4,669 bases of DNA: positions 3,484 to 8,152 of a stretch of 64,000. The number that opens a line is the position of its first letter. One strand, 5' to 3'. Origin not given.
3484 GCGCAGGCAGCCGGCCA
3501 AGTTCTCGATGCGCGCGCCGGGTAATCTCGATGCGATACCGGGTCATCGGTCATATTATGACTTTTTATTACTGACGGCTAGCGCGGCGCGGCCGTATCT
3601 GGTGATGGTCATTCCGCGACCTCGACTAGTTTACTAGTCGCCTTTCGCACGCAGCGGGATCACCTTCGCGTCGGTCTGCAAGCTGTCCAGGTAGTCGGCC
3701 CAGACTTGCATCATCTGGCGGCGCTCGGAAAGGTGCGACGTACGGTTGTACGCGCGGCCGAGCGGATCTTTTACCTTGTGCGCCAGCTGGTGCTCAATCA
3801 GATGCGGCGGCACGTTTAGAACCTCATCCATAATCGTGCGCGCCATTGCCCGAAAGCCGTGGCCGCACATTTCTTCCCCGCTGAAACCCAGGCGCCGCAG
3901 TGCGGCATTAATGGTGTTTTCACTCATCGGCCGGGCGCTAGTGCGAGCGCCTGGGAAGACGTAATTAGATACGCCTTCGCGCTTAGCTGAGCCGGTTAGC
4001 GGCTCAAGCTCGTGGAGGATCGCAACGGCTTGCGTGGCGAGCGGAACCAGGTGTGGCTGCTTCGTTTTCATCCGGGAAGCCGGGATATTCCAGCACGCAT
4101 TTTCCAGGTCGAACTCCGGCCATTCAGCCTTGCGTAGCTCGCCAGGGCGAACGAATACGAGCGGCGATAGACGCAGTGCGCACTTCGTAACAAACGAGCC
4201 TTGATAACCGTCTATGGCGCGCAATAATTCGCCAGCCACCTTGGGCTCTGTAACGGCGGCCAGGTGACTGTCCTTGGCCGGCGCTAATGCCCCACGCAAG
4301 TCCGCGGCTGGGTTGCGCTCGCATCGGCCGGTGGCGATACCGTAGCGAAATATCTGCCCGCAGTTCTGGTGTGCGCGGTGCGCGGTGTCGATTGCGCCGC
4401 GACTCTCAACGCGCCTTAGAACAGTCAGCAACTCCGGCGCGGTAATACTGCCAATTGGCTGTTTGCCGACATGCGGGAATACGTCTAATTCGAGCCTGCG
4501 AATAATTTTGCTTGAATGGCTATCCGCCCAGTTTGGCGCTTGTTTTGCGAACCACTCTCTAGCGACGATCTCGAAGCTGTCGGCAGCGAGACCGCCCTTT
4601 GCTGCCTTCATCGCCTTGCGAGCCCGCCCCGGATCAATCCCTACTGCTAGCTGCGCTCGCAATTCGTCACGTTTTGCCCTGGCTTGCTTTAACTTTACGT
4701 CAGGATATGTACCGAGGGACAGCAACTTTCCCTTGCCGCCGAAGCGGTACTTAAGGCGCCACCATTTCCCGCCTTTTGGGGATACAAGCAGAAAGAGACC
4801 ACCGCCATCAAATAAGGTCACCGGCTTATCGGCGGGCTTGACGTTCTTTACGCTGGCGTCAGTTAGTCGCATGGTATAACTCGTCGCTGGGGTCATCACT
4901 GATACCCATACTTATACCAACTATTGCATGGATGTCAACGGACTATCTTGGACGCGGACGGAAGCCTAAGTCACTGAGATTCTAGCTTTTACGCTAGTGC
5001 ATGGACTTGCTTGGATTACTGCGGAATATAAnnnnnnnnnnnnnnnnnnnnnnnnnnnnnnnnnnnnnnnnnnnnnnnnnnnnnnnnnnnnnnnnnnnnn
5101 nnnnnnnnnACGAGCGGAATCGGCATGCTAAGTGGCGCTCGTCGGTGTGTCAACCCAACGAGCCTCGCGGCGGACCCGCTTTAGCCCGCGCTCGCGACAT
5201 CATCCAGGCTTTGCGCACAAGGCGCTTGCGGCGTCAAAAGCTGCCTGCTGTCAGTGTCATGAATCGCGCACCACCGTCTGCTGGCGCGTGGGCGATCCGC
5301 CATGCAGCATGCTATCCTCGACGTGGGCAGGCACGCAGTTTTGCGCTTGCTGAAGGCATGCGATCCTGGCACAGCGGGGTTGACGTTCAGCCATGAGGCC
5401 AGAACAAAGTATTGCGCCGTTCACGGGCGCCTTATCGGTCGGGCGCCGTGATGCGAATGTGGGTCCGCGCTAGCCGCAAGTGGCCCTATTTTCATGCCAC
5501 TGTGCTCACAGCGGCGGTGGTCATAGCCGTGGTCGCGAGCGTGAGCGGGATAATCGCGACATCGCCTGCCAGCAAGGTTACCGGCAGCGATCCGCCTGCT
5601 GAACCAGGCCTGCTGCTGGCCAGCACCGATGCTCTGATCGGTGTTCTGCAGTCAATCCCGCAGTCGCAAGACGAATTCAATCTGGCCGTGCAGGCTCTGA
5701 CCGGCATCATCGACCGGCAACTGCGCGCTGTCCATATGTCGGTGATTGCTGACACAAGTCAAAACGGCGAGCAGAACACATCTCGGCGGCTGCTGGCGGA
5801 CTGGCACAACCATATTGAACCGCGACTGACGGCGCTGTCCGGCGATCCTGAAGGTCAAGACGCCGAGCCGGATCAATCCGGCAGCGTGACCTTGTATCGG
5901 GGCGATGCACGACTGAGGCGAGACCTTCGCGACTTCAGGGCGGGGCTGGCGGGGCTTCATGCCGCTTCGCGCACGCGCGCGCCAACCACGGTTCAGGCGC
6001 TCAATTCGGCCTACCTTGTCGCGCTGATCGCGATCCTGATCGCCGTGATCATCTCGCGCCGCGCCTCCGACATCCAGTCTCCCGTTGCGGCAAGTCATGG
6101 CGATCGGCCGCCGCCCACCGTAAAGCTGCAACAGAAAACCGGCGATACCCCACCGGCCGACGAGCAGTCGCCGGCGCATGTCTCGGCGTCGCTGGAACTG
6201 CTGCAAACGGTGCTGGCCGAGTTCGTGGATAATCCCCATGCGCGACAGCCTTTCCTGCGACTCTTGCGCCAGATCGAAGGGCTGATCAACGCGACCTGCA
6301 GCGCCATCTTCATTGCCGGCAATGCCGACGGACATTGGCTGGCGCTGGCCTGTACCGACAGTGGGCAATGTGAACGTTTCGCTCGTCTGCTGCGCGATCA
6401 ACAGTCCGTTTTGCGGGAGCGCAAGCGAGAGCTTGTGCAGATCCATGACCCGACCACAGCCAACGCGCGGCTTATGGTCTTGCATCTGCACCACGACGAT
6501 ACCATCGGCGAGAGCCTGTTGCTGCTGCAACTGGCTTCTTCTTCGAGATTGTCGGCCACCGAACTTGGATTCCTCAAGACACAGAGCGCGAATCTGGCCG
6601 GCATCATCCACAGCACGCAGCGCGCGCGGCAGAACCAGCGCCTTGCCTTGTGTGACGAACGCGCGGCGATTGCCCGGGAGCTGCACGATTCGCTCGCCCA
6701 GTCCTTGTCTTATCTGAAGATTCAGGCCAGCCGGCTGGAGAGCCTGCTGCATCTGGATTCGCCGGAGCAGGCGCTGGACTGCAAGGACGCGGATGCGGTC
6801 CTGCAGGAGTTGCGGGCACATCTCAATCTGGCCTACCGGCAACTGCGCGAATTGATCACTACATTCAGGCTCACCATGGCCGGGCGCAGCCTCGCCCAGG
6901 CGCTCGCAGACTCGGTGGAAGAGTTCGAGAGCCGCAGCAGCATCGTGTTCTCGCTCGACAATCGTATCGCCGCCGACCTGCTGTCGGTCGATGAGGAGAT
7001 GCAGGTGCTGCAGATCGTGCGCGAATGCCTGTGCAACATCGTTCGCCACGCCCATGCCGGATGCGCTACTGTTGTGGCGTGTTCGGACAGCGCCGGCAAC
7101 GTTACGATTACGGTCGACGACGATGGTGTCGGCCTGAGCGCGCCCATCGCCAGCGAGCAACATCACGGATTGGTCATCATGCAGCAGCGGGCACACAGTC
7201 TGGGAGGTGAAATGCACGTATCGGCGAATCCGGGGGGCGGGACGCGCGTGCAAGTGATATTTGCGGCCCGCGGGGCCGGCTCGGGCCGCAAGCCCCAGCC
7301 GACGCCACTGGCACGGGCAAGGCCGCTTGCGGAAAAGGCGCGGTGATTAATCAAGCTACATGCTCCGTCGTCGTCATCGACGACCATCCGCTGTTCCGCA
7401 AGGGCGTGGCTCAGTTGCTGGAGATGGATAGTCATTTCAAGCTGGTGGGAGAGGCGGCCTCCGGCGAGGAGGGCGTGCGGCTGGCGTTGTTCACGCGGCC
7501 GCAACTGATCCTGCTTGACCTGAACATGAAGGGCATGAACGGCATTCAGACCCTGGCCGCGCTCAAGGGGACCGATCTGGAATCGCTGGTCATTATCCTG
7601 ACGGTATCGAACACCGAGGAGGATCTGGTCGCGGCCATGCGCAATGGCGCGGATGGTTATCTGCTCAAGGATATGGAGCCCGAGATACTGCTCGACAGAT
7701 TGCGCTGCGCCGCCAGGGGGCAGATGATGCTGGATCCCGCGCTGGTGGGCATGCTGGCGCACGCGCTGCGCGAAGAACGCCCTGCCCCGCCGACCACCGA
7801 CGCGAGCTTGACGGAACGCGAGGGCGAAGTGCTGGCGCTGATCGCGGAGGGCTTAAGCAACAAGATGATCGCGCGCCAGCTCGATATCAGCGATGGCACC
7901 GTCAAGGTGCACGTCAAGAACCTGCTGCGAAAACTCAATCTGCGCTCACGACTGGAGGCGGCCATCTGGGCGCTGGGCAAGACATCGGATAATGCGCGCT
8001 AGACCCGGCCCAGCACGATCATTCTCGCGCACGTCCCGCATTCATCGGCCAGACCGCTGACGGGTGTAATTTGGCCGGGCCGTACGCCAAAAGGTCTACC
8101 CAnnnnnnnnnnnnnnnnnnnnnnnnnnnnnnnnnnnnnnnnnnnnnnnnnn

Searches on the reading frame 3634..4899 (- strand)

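Call 22: search_protein_families(library=pfam, proteins=[window:3634-4899:-], max_evalue=0.00001)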
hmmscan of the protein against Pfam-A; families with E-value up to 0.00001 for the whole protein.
window:3634-4899:- (421 aa): 3 families
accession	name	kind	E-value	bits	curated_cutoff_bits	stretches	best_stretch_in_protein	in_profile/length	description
PF22022.2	Phage_int_M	-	1.5e-38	131.4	27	1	109-204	1-96/96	Phage integrase central domain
PF13356.12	Arm-DNA-bind_3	-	6.9e-27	93.8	27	1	12-96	1-82/83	Arm DNA-binding domain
PF00589.27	Phage_integrase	-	2e-15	57.4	27.1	1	218-386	4-167/172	Phage integrase family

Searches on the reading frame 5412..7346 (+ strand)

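Call 21: search_protein_families(library=pfam, proteins=[window:5412-7346:+], max_evalue=0.00001)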
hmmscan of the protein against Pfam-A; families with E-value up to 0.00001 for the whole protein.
window:5412-7346:+ (644 aa): 2 families
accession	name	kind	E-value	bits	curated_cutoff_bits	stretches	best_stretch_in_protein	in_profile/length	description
PF07730.19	HisKA_3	-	1.7e-12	48.2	24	1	416-486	1-64/68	Histidine kinase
PF02518.31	HATPase_c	-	4.8e-11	43.5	26.4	1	529-617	3-107/111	Histidine kinase-, DNA gyrase B-, and HSP90-like ATPase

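Call 48: search_protein_families(library=ncbifam, proteins=[window:5412-7346:+], max_evalue=0.01)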
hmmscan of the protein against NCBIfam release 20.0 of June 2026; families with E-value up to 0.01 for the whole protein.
window:5412-7346:+ (644 aa): 11 families
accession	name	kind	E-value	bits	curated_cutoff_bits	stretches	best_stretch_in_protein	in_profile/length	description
NF008184.0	PRK10935.1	equivalog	1.4e-65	222.1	553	1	374-619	321-559/565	nitrate/nitrite two-component system sensor histidine kinase NarQ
NF007896.0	PRK10600.1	equivalog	1.5e-55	189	578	1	357-620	330-586/598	nitrate/nitrite two-component system sensor histidine kinase NarX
NF008649.0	PRK11644.1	equivalog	1.4e-20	73.6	408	1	417-617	304-494/499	signal transduction histidine-protein kinase/phosphatase UhpB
NF052443.1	SensHisKinMctS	equivalog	1.3e-19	69.8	700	1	415-616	249-445/457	two-component system sensor histidine kinase MctS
NF052531.1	Strep_LiaS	equivalog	1.4e-16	60.6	450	1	404-615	120-323/328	envelope stress sensor histidine kinase LiaS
NF047786.1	his_kin_MadS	equivalog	1.1e-14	54.3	500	1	393-615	209-431/434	MadS family sensor histidine kinase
NF047322.1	HK_morpho_MacS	equivalog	2.2e-09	37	300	1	404-615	170-364/367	MacS family sensor histidine kinase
NF046044.1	PnpS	equivalog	0.0014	17.7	400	0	513-576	267-330/390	two-component system histidine kinase PnpS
NF041735.1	hist_kin_RppB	equivalog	0.0018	17.1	400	1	494-577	293-379/438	two-component system sensor histidine kinase RppB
NF012163.2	BaeS_SmeS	equivalog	0.0036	16.3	500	0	382-577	216-398/457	sensor histidine kinase efflux regulator BaeS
TIGR02966.1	phoR_proteo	equivalog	0.0075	15.3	334.2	0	494-576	194-274/333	phosphate regulon sensor histidine kinase PhoR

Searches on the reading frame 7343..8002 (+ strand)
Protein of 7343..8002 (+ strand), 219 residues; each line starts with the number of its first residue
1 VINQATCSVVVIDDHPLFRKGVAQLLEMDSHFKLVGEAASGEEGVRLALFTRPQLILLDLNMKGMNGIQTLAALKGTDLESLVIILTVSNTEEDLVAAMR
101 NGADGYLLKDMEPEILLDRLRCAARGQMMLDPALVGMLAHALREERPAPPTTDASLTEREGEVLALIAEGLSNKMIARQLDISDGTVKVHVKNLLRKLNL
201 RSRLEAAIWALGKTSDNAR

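Call 21: search_protein_families(library=pfam, proteins=[window:7343-8002:+], max_evalue=0.00001)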
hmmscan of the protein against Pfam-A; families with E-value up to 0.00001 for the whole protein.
window:7343-8002:+ (219 aa): 3 families
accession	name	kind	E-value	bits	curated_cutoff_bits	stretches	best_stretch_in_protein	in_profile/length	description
PF00072.30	Response_reg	-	4e-26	91.8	30.2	1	9-120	1-110/111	Response regulator receiver domain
PF00196.25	GerE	-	4.9e-23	81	23.5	1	155-210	2-57/57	Bacterial regulatory proteins, luxR family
PF08281.18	Sigma70_r4_2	-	2.1e-07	30.9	25.7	1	155-198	10-54/54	Sigma-70, region 4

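Call 48: search_protein_families(library=ncbifam, proteins=[window:7343-8002:+], max_evalue=0.01)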
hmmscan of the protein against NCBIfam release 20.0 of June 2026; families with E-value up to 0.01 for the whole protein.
window:7343-8002:+ (219 aa): 105 families (the best 25 are shown)
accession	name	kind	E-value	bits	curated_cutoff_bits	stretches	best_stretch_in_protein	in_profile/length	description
NF007935.0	PRK10651.1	equivalog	1.3e-88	295.8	250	1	1-212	1-212/216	two-component system response regulator NarL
NF007708.0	PRK10403.1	equivalog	1.1e-62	211.3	343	1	3-212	3-210/215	nitrate/nitrite response regulator protein NarP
NF047785.1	respo_reg_MadR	equivalog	9.7e-42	142.7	300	1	9-208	3-201/209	MadR family response regulator transcription factor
NF052445.1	RespRegMctR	equivalog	9.7e-39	132.9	300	1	8-207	3-196/205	two-component system response regulator MctR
NF011896.0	PRK15369.1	equivalog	8.5e-38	130.1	242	1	7-209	4-203/211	two component system response regulator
NF007018.1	PRK09483.1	equivalog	2.1e-29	102.7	280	1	8-207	3-200/217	UvrY/SirA/GacA family response regulator transcription factor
NF041830.1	RR_TF_ErdR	exception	3.2e-28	98.9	390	1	8-208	3-203/213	response regulator transcription factor ErdR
NF007685.0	PRK10360.1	equivalog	1.8e-23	83.4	258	1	8-207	3-189/196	response regulator transcription factor UhpA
NF006900.1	PRK09390.1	equivalog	8.7e-21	74.4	255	1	7-202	5-189/203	response regulator FixJ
NF007403.0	PRK09935.1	equivalog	4.8e-19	68.8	271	1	7-206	4-200/210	fimbria biosynthesis transcriptional regulator FimZ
NF007419.0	PRK09958.1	equivalog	2.5e-17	63.2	251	1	9-206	3-194/204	acid-sensing system DNA-binding response regulator EvgA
NF007505.1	PRK10100.1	equivalog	1.8e-16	60.5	250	1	53-210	42-199/204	biofilm master transcriptional regulator CsgD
NF041367.1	CheY_Halo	equivalog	3.4e-15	56.4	200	1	9-117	1-107/114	chemotaxis protein CheY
TIGR02154.1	PhoB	equivalog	8.5e-15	54.7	296.2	1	8-125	4-121/226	phosphate regulon transcriptional regulator PhoB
NF045505.1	RR_RssB_Pseudo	equivalog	1e-14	54.4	700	1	5-118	4-115/394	two-component system response regulator RssB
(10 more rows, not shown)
